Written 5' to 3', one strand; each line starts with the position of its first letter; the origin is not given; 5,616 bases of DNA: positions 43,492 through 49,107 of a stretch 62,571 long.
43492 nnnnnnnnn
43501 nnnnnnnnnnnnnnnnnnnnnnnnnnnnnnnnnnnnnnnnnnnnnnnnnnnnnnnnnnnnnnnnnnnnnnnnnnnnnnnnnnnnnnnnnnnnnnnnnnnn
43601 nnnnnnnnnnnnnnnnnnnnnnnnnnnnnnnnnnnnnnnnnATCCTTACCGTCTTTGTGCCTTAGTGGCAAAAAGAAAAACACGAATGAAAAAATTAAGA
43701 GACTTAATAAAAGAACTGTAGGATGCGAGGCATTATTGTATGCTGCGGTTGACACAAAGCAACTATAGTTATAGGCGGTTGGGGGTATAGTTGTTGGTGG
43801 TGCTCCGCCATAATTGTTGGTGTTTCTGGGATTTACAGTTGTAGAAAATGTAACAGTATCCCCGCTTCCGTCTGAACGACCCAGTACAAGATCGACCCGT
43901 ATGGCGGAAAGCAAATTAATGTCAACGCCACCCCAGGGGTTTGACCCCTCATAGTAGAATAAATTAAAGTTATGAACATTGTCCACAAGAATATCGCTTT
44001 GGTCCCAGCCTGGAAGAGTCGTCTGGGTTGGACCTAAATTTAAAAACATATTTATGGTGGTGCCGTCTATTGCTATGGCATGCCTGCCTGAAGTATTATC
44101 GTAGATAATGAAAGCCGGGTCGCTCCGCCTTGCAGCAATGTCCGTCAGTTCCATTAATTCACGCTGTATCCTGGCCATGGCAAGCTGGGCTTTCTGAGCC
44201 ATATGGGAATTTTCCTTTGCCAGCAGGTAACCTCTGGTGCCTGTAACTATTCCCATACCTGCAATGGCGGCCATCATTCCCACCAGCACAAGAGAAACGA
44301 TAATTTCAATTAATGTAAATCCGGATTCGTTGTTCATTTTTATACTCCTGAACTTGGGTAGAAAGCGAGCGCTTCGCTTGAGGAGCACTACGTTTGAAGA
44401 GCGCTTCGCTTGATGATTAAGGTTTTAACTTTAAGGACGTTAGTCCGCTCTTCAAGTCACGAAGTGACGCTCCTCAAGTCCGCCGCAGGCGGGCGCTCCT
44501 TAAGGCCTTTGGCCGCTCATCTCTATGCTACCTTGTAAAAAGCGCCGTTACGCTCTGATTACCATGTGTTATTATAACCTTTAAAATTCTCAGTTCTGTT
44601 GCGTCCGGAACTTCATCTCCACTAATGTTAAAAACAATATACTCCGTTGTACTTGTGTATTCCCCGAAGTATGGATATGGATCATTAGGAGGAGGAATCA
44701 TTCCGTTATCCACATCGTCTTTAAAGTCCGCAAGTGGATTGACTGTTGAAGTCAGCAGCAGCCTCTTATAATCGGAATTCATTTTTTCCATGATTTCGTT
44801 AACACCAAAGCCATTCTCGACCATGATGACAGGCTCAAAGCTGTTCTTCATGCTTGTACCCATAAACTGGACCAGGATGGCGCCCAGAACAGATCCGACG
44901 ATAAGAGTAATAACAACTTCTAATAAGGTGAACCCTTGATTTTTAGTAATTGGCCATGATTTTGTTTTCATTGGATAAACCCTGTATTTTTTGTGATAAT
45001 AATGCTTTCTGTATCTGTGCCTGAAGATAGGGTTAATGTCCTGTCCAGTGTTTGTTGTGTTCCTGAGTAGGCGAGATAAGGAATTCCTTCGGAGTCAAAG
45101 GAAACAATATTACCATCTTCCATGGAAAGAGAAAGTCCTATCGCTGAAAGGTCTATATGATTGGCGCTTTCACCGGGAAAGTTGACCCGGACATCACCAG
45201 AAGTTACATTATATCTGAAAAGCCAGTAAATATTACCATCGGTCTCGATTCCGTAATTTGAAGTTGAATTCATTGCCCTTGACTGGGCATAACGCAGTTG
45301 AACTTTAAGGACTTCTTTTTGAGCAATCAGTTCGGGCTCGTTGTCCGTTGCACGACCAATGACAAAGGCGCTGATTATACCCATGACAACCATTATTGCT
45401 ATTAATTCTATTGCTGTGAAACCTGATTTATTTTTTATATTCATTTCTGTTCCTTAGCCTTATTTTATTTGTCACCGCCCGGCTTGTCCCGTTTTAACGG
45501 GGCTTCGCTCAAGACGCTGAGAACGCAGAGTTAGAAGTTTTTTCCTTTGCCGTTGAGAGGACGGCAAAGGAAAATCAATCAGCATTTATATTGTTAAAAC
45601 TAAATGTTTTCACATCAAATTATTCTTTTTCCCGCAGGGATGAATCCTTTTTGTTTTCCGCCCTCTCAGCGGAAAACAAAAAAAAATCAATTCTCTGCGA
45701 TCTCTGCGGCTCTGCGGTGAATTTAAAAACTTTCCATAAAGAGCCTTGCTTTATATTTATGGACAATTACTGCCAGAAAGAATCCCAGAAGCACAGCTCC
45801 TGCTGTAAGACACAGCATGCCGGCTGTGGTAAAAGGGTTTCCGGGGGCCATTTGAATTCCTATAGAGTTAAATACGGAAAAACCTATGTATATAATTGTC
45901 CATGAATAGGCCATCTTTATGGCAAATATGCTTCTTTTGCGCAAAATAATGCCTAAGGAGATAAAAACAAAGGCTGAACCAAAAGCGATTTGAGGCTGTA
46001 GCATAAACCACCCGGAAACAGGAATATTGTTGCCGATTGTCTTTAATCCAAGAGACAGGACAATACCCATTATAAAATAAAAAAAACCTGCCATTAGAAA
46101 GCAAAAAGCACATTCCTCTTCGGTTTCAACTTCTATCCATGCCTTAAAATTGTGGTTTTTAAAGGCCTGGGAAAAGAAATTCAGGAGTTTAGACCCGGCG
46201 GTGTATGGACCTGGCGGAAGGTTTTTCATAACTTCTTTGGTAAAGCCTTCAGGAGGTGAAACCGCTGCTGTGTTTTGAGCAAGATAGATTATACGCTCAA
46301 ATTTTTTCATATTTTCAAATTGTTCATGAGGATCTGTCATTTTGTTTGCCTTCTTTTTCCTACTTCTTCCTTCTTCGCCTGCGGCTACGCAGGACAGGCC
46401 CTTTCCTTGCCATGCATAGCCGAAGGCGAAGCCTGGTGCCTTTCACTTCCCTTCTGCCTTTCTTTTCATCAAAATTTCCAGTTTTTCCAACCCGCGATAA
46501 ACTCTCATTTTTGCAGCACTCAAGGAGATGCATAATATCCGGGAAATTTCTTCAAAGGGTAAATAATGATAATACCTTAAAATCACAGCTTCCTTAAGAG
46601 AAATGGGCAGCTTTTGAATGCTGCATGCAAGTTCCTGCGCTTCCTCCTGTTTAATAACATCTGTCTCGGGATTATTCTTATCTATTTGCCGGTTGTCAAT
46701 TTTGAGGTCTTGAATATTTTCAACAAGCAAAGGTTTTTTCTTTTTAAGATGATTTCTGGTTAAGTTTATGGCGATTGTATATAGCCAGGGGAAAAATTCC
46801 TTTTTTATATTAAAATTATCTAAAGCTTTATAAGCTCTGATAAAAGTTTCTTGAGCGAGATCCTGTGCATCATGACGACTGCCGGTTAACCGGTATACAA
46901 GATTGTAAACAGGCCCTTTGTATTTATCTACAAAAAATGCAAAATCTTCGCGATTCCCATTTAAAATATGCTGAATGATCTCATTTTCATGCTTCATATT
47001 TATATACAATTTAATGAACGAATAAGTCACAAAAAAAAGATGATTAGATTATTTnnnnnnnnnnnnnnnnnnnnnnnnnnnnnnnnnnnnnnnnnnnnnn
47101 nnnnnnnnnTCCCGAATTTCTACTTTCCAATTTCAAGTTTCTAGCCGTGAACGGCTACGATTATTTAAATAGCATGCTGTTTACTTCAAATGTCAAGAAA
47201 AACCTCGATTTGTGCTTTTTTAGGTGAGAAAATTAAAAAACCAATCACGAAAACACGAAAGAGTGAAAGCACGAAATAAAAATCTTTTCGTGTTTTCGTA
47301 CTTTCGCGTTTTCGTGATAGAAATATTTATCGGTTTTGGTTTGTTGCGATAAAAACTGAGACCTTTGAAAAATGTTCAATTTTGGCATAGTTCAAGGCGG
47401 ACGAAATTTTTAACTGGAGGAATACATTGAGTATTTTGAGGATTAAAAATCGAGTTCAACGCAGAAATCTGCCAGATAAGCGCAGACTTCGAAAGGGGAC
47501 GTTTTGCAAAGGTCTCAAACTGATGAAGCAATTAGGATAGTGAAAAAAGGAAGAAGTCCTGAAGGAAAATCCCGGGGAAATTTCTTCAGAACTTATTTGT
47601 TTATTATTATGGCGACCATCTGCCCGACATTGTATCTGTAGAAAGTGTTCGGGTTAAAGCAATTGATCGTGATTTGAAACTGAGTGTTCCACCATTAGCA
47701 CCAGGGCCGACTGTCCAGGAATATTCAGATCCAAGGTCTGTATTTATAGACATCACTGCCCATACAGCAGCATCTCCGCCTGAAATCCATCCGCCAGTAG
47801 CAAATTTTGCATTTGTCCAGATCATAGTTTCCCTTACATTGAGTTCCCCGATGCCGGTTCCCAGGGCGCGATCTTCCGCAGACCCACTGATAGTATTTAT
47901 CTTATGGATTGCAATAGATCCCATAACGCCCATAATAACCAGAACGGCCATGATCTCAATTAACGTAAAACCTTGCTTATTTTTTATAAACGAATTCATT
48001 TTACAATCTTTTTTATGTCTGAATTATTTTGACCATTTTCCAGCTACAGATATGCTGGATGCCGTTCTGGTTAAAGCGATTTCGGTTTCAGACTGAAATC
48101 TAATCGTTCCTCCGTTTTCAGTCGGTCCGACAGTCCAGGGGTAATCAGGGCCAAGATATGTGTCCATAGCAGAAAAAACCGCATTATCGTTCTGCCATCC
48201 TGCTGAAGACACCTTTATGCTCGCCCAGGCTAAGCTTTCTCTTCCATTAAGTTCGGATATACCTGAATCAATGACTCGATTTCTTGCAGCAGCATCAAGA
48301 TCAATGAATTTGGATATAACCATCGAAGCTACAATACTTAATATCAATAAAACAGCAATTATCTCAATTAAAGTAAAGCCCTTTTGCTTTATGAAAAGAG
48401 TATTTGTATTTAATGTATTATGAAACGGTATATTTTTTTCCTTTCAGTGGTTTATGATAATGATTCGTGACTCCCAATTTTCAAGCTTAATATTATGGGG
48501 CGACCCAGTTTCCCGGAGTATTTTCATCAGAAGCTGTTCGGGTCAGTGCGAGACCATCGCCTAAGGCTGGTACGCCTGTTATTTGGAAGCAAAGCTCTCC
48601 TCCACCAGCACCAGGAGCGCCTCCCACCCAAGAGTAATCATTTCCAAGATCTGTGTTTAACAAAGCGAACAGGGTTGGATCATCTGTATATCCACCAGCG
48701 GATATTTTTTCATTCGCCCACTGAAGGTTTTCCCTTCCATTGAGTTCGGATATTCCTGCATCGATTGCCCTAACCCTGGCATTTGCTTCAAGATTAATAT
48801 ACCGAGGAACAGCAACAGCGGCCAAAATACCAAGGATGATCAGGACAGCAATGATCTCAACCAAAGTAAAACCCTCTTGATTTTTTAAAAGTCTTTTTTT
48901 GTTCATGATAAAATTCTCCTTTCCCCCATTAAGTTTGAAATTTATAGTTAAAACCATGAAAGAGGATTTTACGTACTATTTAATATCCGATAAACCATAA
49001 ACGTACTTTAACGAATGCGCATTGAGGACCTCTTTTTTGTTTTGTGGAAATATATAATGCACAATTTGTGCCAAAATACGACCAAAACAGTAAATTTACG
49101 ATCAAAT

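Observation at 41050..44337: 1,095-aa ORF that looks like two pilus genes welded together (minor pilin plus PilX-N giant adhesin)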

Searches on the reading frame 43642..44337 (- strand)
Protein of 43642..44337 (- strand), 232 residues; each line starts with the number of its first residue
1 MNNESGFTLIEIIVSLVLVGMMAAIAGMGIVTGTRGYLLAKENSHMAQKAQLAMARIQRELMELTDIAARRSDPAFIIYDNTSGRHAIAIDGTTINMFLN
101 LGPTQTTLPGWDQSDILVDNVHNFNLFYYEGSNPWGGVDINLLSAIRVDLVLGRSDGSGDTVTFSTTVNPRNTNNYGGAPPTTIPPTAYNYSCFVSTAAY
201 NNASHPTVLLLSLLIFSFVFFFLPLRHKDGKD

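Call 52: search_solved_structures(query=window:43771-44337:-, max_evalue=10)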
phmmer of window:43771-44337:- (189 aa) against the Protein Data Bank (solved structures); distinct sequences matched with E-value up to 10: 7.
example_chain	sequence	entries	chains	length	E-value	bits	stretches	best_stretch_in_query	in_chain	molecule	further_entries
9egp_A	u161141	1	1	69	0.037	17.1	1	2-27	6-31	Geopilin domain 1 protein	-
7tgg_A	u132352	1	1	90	0.097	15.7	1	2-26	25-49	Geopilin domain 1 protein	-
8rkd_E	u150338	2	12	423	0.81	12.7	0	116-166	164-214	Pilus assembly ATPase CpaF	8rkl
8rjf_A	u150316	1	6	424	0.82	12.7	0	116-166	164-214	Pilus assembly ATPase CpaF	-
9lab_B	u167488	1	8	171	0.84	12.7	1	1-28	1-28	MSHA major pilin subunit MshA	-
9e24_A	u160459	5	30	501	1.3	12.1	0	116-166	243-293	CpaF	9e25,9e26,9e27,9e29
9laa_A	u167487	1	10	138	1.7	11.7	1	4-27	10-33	Type IV pilin protein PilA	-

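Call 93: find_homologous_proteins(query=window:43642-44337:-, max_evalue=0.001)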
Query window:43642-44337:- (232 aa): 193 proteins with E <= 0.001 among 836 candidates; the best 120 are listed.
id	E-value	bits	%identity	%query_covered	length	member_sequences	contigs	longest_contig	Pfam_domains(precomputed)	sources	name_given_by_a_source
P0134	5.6e-87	309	64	99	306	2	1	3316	PF07963.18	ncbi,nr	ncbi:MAG: prepilin-type N-terminal cleavage/methylation domain-containing protein, partial [Deltapro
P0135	2.4e-84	301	80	79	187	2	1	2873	PF07963.18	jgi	-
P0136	5.6e-75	270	72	80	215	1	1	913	PF07963.18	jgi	jgi:prepilin-type N-terminal cleavage/methylation domain-containing protein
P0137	1.3e-61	226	62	77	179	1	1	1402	PF07963.18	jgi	-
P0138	1.9e-56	209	82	56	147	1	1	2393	PF07963.18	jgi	-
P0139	3.8e-56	208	78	58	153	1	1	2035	PF07963.18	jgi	-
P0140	6.7e-56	207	54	86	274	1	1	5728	PF07963.18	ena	-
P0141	3.3e-55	205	51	88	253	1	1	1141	PF07963.18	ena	-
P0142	7.9e-51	191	56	75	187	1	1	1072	PF07963.18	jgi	jgi:prepilin-type N-terminal cleavage/methylation domain-containing protein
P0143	7.0e-50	188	55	75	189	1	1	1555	PF07963.18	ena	-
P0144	1.3e-49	187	57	75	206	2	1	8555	PF07963.18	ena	-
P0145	9.6e-49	184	55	75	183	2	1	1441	PF07963.18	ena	-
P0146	2.3e-48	183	49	86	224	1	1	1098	PF07963.18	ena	-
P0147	2.9e-48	182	54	75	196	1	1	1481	PF07963.18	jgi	-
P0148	5.3e-48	182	48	86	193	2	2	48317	PF07963.18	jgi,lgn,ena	-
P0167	1.7e-42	164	43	86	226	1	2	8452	-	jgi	jgi:prepilin-type N-terminal cleavage/methylation domain-containing protein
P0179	1.5e-37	147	45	83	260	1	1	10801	-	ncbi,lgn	-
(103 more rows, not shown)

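Call 95: find_encoding_contigs(protein=P0179, flank=5000, max_places=1)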
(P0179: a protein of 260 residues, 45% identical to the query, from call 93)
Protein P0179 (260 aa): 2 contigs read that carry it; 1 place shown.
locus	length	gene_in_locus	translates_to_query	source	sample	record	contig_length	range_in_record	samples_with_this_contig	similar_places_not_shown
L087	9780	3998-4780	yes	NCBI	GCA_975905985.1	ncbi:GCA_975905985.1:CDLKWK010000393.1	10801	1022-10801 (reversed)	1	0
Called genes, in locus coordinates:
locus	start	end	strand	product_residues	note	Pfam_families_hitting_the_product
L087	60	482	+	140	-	PF07963:N_methyl (weak)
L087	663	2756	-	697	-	PF13431:TPR_17 (faint), PF13176:TPR_7 (faint), PF00515:TPR_1 (faint), PF07719:TPR_2 (faint), PF13181:TPR_8 (faint), PF13414:TPR_11 (faint), PF13424:TPR_12 (faint), PF13428:TPR_14 (faint), +4 more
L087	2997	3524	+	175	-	-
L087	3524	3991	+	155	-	PF07963:N_methyl (weak)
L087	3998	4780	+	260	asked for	-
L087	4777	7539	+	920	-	-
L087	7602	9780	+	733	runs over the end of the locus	PF13549:ATP-grasp_5, PF08442:ATP-grasp_2 (weak), PF02629:CoA_binding (weak), PF13380:CoA_binding_2, PF13607:Succ_CoA_lig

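Call 96: find_encoding_contigs(protein=P0167, flank=5000, max_places=1)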
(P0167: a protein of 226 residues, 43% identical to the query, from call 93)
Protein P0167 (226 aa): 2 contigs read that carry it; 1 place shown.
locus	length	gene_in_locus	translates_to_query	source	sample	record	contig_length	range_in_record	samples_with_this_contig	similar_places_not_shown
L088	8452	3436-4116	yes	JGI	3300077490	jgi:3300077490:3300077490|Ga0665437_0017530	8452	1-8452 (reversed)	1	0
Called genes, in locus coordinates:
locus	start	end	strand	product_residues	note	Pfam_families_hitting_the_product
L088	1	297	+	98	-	?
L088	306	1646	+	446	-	PF00158:Sigma54_activat, PF14532:Sigma54_activ_2, PF00004:AAA (faint), PF07728:AAA_5 (weak), PF01078:Mg_chelatase (weak), PF25601:AAA_lid_14, PF02954:HTH_8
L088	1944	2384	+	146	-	PF07963:N_methyl (weak)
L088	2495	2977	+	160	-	-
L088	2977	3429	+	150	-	PF07963:N_methyl (weak)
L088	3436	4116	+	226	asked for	-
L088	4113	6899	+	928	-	PF20773:InhA-like_MAM (faint)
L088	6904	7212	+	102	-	-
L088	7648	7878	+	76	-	-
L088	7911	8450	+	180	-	?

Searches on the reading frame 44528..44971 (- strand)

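Call 4: search_protein_families(library=pfam, proteins=[window:44528-44971:-], max_evalue=0.1)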
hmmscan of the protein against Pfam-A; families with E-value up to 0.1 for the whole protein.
window:44528-44971:- (147 aa): 2 families
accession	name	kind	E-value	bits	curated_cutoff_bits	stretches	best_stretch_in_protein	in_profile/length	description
PF07963.17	N_methyl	-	2.1e-06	27.5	21.2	1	10-33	3-26/27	Prokaryotic N-terminal methylation motif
PF06295.17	ZapG-like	-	0.048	14.1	33.5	0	19-43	1-25/123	Z-ring associated protein G-like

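Call 5: search_protein_families(library=ncbifam, proteins=[window:44528-44971:-], max_evalue=0.1)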
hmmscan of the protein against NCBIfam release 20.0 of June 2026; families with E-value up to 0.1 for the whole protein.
window:44528-44971:- (147 aa): 8 families
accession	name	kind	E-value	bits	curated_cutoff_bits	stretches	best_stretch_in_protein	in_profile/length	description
TIGR02532.1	IV_pilin_GFxxxE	domain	1.2e-05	24.9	16.3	1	12-33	2-23/24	prepilin-type N-terminal cleavage/methylation domain-containing protein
NF007848.0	PRK10557.1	equivalog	0.0029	16.9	120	1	9-35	8-34/192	prepilin peptidase-dependent protein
NF007909.0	PRK10621.1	equivalog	0.014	14.7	383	1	17-57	82-121/266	hypothetical protein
TIGR01708.2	typeII_sec_gspH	equivalog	0.024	14.6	80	1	12-43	2-34/169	type II secretion system minor pseudopilin GspH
NF002238.0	PRK01146.2-2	equivalog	0.031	14.2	133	1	40-72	48-80/92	DNA-directed RNA polymerase subunit L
NF041002.1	pilin_ComGF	equivalog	0.042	14.1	80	1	11-43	1-33/139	competence type IV pilus minor pilin ComGF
TIGR02523.1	type_IV_pilV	equivalog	0.051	14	52.2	1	12-52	2-44/139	type IV pilus modification protein PilV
NF007862.0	PRK10574.1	equivalog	0.086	13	138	0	9-34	2-27/145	prepilin peptidase-dependent pilin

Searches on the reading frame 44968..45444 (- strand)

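Call 4: search_protein_families(library=pfam, proteins=[window:44968-45444:-], max_evalue=0.1)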
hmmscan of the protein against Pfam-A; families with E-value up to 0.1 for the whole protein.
window:44968-45444:- (158 aa): 1 family
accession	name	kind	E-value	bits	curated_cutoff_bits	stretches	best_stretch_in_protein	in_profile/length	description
PF07963.17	N_methyl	-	0.0002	21.2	21.2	1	4-28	2-26/27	Prokaryotic N-terminal methylation motif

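Call 5: search_protein_families(library=ncbifam, proteins=[window:44968-45444:-], max_evalue=0.1)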
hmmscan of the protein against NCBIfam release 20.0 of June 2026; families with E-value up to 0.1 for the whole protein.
window:44968-45444:- (158 aa): 4 families
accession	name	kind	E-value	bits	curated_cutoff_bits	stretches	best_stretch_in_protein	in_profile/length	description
TIGR01708.2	typeII_sec_gspH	equivalog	4.4e-09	36.6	80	1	7-81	2-78/169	type II secretion system minor pseudopilin GspH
TIGR01710.1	typeII_sec_gspG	equivalog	0.0015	18.6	88.85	1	7-47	1-41/134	type II secretion system major pseudopilin GspG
NF040982.1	ComGD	equivalog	0.0039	17.6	70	1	7-72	2-69/139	competence type IV pilus minor pilin ComGD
TIGR02532.1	IV_pilin_GFxxxE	domain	0.021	14.6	16.3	1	7-29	2-24/24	prepilin-type N-terminal cleavage/methylation domain-containing protein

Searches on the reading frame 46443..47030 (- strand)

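Call 24: search_protein_families(library=pfam, proteins=[window:46443-47030:-], max_evalue=0.001)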
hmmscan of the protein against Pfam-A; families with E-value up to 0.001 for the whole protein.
window:46443-47030:- (195 aa): 3 families
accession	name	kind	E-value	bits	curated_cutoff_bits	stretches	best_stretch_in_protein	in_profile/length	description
PF04542.20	Sigma70_r2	-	5.3e-20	71.4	24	1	34-99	2-69/71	Sigma-70 region 2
PF08281.18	Sigma70_r4_2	-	7.3e-10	38.8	25.7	1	132-184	2-54/54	Sigma-70, region 4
PF04545.22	Sigma70_r4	-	2e-06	27.7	24.1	1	139-184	3-48/50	Sigma-70, region 4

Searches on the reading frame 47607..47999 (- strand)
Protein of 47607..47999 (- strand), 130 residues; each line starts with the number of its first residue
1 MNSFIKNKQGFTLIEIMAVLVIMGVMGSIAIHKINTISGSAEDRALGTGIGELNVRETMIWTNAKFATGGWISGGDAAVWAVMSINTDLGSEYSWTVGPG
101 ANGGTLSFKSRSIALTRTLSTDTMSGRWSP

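Call 4: search_protein_families(library=pfam, proteins=[window:47607-47999:-], max_evalue=0.1)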
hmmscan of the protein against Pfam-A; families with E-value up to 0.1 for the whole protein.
window:47607-47999:- (130 aa): 1 family
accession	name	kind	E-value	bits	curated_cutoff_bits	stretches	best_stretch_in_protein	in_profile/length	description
PF07963.17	N_methyl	-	4.9e-08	32.7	21.2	1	6-30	2-26/27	Prokaryotic N-terminal methylation motif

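Call 5: search_protein_families(library=ncbifam, proteins=[window:47607-47999:-], max_evalue=0.1)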
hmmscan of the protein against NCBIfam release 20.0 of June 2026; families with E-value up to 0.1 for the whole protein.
window:47607-47999:- (130 aa): 10 families
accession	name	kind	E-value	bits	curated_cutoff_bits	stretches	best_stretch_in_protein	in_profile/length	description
TIGR02532.1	IV_pilin_GFxxxE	domain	1e-07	31.5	16.3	1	8-31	1-24/24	prepilin-type N-terminal cleavage/methylation domain-containing protein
TIGR01708.2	typeII_sec_gspH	equivalog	5.6e-07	29.7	80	1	9-35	2-28/169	type II secretion system minor pseudopilin GspH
TIGR01710.1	typeII_sec_gspG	equivalog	3.7e-05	23.8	88.85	1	9-46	1-38/134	type II secretion system major pseudopilin GspG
NF007862.0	PRK10574.1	equivalog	0.00025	21.2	138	1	6-32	2-28/145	prepilin peptidase-dependent pilin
NF041775.1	typeIV_PilA_Myxo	equivalog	0.00035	20.6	400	1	4-33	6-35/214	type IV pilin protein PilA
NF007800.0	PRK10506.1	equivalog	0.0016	18.2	158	1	3-32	3-32/163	prepilin peptidase-dependent protein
NF040999.1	pilin_ComGC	equivalog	0.0025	18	75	1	9-34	2-27/84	competence type IV pilus major pilin ComGC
NF041013.1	T4P_ComGE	equivalog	0.0051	16.9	49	1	6-38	1-33/83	competence type IV pilus minor pilin ComGE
TIGR02596.1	TIGR02596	subfamily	0.015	15.4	70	1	11-37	1-27/196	Verru_Chthon cassette protein D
NF040982.1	ComGD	equivalog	0.06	13.7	70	1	9-37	2-30/139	competence type IV pilus minor pilin ComGD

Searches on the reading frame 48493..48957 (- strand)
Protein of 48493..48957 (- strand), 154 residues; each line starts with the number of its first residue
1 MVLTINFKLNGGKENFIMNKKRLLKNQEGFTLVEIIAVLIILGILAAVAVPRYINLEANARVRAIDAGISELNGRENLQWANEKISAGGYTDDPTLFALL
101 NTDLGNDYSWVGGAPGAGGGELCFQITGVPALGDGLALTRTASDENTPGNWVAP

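Call 4: search_protein_families(library=pfam, proteins=[window:48493-48957:-], max_evalue=0.1)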
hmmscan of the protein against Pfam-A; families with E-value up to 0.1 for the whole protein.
window:48493-48957:- (154 aa): 1 family
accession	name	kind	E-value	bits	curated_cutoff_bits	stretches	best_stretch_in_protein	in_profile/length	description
PF07963.17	N_methyl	-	1.5e-07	31.1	21.2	1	25-49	2-26/27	Prokaryotic N-terminal methylation motif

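Call 5: search_protein_families(library=ncbifam, proteins=[window:48493-48957:-], max_evalue=0.1)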
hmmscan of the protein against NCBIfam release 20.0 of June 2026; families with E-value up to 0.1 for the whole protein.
window:48493-48957:- (154 aa): 8 families
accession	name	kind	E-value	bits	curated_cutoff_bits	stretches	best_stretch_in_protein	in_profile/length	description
TIGR01710.1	typeII_sec_gspG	equivalog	1.5e-09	38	88.85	1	29-73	2-46/134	type II secretion system major pseudopilin GspG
NF041775.1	typeIV_PilA_Myxo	equivalog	6.8e-07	29.5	400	1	22-61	5-44/214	type IV pilin protein PilA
TIGR02532.1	IV_pilin_GFxxxE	domain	1.8e-06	27.5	16.3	1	27-50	1-24/24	prepilin-type N-terminal cleavage/methylation domain-containing protein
NF007862.0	PRK10574.1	equivalog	9.5e-06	25.8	138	1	25-56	2-33/145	prepilin peptidase-dependent pilin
TIGR01708.2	typeII_sec_gspH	equivalog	9.1e-05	22.5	80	1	27-53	1-27/169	type II secretion system minor pseudopilin GspH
NF040999.1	pilin_ComGC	equivalog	0.00029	20.9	75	1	27-57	1-31/84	competence type IV pilus major pilin ComGC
NF007800.0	PRK10506.1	equivalog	0.004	17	158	1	21-61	2-42/163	prepilin peptidase-dependent protein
NF041013.1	T4P_ComGE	equivalog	0.012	15.6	49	1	25-59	1-35/83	competence type IV pilus minor pilin ComGE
